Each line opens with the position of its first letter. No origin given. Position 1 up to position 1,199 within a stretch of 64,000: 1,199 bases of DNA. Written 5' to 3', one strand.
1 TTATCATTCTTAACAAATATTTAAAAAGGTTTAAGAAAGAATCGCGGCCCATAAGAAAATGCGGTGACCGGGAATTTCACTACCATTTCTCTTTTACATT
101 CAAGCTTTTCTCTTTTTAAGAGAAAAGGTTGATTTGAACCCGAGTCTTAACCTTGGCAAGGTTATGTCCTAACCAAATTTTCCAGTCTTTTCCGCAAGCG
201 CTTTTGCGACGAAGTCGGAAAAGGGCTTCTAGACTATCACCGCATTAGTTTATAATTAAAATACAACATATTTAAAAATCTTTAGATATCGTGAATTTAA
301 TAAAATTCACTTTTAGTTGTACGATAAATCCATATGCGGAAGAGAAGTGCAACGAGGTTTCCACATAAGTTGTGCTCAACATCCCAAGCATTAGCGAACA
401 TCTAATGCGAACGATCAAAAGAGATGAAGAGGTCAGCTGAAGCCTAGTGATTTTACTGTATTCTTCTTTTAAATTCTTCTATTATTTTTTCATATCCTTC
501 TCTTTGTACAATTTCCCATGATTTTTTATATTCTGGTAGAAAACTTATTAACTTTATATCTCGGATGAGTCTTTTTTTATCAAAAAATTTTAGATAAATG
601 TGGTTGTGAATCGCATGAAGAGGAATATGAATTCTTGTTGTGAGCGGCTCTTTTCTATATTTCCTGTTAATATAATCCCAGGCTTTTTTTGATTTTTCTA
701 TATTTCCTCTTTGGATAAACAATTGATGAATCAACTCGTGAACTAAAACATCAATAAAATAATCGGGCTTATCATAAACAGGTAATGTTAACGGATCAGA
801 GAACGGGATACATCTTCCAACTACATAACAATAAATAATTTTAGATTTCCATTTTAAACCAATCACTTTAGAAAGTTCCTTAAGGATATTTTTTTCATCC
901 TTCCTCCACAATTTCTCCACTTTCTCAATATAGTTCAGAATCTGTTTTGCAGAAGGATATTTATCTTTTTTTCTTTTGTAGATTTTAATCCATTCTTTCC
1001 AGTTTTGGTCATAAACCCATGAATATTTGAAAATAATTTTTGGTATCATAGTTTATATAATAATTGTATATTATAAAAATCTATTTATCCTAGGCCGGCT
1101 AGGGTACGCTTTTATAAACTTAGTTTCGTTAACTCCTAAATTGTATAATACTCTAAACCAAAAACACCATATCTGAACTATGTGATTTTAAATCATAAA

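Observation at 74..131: One intron sequence family occupies three different structural positions in four tRNAs, suggesting intron transposition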

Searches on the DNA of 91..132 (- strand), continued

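Call 77: search_with_rna_model(model_id=R1, sources=[L352, L353, L354, L355, L356], max_evalue=0.1, show_alignments=5)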
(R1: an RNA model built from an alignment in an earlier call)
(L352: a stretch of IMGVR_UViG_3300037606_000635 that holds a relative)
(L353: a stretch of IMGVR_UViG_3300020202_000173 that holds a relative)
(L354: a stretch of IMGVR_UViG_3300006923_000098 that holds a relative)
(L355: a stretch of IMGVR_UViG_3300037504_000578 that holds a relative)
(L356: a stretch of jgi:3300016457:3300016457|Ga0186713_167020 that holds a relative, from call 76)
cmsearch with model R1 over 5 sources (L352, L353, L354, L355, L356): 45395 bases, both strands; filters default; matches with E-value up to 0.1: 5.
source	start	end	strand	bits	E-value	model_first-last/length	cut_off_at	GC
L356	3494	3535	+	51.3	1e-11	1-36/36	no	0.29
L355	6150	6200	+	33.5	8.8e-07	1-36/36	no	0.24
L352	5825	5871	+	30.2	6.9e-06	1-36/36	no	0.28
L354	2632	2669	+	18.9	0.0094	1-36/36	no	0.29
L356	3485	3526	-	15.4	0.091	1-36/36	no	0.33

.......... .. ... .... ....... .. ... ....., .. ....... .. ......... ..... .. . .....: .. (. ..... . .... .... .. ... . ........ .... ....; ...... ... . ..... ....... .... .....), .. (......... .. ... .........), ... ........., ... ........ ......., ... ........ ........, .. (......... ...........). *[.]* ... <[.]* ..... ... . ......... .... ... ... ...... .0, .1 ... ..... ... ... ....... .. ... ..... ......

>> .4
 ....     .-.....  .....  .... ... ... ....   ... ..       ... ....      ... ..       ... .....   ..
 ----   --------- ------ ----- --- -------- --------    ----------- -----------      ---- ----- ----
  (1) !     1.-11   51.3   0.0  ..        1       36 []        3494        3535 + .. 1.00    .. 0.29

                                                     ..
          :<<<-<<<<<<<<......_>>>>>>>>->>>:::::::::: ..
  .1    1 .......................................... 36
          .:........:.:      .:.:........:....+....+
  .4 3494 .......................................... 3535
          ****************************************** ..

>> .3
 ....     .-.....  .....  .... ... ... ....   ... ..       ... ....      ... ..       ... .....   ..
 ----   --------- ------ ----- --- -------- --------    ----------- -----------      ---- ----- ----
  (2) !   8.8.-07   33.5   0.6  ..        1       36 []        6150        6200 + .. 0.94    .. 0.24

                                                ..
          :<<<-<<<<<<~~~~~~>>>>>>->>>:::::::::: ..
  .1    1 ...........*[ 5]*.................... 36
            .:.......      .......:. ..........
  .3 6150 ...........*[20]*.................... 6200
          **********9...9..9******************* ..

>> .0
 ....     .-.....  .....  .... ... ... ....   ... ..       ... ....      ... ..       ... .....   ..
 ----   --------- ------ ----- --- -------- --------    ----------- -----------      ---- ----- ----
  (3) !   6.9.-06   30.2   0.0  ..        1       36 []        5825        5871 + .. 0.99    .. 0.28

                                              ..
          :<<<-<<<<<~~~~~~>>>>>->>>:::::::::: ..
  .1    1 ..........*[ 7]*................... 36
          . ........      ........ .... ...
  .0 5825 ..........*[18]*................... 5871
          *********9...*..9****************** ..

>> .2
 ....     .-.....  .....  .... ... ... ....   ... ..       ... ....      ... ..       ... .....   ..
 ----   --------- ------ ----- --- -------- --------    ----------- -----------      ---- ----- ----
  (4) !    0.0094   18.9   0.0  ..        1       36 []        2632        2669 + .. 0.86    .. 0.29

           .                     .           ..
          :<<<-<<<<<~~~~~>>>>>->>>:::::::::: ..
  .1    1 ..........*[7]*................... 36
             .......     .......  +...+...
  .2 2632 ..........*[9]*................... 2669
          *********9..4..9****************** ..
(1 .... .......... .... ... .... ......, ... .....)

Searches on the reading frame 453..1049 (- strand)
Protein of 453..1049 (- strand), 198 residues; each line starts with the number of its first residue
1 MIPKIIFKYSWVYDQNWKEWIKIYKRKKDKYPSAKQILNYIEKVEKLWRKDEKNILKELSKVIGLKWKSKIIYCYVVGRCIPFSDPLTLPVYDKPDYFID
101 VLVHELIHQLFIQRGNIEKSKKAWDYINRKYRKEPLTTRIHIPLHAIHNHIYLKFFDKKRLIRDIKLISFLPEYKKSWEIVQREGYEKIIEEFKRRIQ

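Call 76: find_encoding_contigs(protein=window:453-1049:-, flank=10000, max_places=8)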
Protein window:453-1049:- (198 aa): 1 contig read that carries it; 1 place shown.
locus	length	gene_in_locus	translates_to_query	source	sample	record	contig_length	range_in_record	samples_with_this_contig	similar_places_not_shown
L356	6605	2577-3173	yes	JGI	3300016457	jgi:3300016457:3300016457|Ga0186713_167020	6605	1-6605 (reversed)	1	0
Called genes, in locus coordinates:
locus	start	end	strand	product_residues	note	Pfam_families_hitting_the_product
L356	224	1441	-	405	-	PF02812:ELFV_dehydrog_N, PF00208:ELFV_dehydrog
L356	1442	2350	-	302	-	PF00890:FAD_binding_2 (faint), PF01266:DAO (faint), PF03486:HI0933_like (faint), PF07992:Pyr_redox_2, PF13738:Pyr_redox_3, PF00070:Pyr_redox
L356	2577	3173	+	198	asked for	-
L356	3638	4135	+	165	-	-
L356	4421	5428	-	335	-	PF26356:Pelota_N, PF03464:eRF1_2 (weak), PF03465:eRF1_3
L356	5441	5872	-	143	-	PF00589:Phage_integrase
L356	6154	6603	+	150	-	?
